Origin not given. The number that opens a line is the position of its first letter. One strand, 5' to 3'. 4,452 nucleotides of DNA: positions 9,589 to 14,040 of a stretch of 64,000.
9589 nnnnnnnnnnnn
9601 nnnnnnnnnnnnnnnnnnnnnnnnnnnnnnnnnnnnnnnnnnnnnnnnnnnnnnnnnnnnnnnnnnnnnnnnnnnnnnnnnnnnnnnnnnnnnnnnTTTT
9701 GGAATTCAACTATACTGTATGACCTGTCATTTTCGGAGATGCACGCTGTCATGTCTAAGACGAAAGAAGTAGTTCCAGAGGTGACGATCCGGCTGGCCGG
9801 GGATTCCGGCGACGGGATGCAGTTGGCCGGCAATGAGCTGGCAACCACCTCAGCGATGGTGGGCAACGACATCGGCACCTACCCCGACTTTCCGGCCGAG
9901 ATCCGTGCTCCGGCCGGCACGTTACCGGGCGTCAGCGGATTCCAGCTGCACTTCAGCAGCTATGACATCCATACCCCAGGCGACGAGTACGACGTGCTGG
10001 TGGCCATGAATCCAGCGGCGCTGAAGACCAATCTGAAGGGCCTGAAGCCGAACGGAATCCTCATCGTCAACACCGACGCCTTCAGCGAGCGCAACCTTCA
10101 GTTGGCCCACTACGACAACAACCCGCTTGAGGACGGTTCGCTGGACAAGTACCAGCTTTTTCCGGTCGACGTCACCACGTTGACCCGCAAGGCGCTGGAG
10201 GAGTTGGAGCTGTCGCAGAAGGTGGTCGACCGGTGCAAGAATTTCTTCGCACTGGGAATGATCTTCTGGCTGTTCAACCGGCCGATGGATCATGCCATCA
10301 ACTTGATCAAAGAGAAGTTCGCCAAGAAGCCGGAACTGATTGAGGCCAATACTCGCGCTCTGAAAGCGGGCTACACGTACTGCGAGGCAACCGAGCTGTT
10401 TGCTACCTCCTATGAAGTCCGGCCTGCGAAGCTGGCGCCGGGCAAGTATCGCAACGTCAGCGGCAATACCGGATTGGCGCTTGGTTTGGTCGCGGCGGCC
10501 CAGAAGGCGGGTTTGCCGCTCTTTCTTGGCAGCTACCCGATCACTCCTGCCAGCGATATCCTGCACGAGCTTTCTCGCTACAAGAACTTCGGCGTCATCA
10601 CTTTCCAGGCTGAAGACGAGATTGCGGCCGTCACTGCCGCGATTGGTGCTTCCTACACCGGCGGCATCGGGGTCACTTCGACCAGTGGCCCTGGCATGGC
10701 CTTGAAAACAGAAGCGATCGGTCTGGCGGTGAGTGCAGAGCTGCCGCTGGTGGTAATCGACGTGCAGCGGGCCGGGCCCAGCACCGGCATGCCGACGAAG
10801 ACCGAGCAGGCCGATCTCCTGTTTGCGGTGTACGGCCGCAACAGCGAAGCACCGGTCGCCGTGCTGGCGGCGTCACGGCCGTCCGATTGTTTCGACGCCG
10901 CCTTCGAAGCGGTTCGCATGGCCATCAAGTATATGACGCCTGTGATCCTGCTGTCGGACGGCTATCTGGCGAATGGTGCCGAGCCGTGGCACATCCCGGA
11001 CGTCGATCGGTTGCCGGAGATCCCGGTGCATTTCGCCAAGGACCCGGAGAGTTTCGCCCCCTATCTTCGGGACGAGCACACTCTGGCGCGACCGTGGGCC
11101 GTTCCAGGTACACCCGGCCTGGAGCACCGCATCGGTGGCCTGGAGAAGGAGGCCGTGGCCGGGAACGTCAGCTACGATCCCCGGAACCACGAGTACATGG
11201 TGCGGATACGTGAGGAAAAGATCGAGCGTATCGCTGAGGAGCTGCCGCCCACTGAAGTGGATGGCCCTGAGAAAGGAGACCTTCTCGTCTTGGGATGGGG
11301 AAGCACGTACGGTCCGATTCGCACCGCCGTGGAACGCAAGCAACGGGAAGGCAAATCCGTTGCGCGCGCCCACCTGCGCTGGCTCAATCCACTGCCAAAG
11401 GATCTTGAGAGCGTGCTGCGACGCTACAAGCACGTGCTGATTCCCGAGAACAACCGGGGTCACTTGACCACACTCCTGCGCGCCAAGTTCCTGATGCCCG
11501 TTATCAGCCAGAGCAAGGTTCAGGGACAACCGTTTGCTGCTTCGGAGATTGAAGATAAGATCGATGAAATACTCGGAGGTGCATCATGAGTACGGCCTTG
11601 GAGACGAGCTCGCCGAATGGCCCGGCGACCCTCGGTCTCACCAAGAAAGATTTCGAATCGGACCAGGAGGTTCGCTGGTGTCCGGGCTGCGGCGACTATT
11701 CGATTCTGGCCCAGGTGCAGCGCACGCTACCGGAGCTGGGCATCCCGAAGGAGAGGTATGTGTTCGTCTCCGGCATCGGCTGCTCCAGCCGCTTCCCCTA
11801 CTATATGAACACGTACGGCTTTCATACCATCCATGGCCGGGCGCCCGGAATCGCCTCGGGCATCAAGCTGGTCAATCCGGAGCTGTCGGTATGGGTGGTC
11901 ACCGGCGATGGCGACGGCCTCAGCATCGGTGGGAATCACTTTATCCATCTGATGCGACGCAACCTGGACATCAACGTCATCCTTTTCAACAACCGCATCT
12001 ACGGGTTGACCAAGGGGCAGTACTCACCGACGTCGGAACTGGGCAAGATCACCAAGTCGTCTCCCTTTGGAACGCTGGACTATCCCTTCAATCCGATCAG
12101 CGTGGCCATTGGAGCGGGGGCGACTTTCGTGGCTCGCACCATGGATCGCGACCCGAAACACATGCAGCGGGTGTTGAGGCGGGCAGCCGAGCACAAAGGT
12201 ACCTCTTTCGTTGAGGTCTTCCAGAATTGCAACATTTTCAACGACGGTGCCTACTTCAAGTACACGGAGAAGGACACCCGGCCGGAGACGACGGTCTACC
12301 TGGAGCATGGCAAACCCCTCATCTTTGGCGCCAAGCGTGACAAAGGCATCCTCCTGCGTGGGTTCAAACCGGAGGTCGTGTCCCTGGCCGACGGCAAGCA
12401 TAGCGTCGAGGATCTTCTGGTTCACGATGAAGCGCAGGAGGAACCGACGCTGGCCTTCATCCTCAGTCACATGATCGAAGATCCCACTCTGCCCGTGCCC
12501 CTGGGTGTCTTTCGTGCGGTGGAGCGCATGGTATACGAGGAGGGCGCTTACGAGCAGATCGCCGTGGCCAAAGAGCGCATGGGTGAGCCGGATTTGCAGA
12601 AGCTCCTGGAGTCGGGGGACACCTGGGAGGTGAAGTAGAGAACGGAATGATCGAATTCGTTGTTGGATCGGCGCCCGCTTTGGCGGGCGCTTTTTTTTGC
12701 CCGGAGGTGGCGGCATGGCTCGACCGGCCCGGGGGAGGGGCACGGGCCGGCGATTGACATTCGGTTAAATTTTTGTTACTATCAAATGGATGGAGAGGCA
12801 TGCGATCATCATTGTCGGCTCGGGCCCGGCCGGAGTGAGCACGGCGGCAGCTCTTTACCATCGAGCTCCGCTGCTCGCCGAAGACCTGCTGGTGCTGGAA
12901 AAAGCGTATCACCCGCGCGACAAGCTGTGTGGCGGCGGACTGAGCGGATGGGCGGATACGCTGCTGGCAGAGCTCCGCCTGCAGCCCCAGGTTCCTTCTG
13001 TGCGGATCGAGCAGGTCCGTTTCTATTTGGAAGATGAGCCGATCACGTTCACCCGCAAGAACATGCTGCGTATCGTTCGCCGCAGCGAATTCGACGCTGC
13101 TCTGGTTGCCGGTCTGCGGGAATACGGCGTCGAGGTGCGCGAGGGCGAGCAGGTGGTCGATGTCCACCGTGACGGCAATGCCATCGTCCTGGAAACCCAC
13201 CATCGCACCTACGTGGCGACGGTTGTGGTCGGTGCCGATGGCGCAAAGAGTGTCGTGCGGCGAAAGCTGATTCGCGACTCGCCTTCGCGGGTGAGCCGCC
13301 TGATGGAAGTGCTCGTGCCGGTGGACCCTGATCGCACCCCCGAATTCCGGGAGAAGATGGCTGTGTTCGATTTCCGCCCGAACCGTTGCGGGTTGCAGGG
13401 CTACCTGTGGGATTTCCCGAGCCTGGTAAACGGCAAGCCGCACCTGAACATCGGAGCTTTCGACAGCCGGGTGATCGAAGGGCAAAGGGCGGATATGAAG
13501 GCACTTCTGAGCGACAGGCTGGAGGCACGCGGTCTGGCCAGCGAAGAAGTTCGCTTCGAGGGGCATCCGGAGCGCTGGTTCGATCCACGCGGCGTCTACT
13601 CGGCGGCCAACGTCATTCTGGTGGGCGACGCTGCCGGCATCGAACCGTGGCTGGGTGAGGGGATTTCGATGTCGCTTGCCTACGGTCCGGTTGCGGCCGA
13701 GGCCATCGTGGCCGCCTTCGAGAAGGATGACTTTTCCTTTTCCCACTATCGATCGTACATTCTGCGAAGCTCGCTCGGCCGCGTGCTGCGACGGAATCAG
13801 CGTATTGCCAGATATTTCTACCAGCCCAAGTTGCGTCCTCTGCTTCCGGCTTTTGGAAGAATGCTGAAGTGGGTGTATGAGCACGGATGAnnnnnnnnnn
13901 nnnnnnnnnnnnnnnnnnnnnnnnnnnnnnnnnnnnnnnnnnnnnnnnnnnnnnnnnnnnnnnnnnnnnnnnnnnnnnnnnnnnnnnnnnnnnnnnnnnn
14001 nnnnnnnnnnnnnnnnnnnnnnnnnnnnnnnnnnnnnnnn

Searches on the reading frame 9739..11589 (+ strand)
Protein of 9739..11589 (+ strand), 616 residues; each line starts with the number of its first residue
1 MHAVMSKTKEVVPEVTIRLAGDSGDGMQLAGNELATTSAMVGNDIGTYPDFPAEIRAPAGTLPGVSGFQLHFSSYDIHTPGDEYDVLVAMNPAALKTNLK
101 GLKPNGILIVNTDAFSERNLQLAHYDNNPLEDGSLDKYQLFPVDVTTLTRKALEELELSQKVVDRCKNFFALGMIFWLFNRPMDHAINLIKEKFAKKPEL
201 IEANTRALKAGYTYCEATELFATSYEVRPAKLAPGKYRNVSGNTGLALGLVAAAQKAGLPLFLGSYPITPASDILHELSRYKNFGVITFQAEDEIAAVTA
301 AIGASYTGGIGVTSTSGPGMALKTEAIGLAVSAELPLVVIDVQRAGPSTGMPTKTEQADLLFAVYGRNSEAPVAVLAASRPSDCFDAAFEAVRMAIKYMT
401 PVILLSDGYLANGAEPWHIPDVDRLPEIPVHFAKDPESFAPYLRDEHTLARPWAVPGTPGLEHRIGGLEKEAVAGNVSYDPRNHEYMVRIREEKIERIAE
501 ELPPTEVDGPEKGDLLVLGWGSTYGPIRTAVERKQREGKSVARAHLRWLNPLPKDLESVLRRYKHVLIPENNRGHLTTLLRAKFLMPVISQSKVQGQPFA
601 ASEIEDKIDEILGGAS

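Call 69: search_protein_families(library=pfam, proteins=[window:9739-11589:+], max_evalue=0.00001)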
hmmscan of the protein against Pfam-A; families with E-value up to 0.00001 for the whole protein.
window:9739-11589:+ (616 aa): 2 families
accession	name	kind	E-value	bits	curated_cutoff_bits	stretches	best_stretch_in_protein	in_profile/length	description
PF01855.24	POR_N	-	4e-55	187.5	27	1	256-473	4-221/231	Pyruvate flavodoxin/ferredoxin oxidoreductase, thiamine diP-bdg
PF01558.24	POR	-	2.9e-30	106.1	27.4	1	24-212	2-172/173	Pyruvate ferredoxin/flavodoxin oxidoreductase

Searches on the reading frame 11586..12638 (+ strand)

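Call 69: search_protein_families(library=pfam, proteins=[window:11586-12638:+], max_evalue=0.00001)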
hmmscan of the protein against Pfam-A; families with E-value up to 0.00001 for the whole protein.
window:11586-12638:+ (350 aa): 1 family
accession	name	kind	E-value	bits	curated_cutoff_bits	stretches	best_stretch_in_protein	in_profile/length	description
PF02775.26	TPP_enzyme_C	-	9.4e-33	113.6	21.9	1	64-211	2-151/151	Thiamine pyrophosphate enzyme, C-terminal TPP binding domain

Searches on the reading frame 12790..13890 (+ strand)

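Call 70: search_protein_families(library=pfam, proteins=[window:12790-13890:+], max_evalue=0.00001)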
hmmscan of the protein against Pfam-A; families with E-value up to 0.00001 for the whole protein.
window:12790-13890:+ (366 aa): 3 families
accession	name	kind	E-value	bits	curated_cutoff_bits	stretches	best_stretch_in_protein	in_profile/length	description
PF01494.25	FAD_binding_3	-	3.4e-09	36.8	22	1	5-180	3-192/349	FAD binding domain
PF13738.12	Pyr_redox_3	-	1.3e-06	28.3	30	0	7-39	1-30/305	Pyridine nucleotide-disulphide oxidoreductase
PF01266.30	DAO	-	5.2e-06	26.6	27.9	0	101-168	151-221/353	FAD dependent oxidoreductase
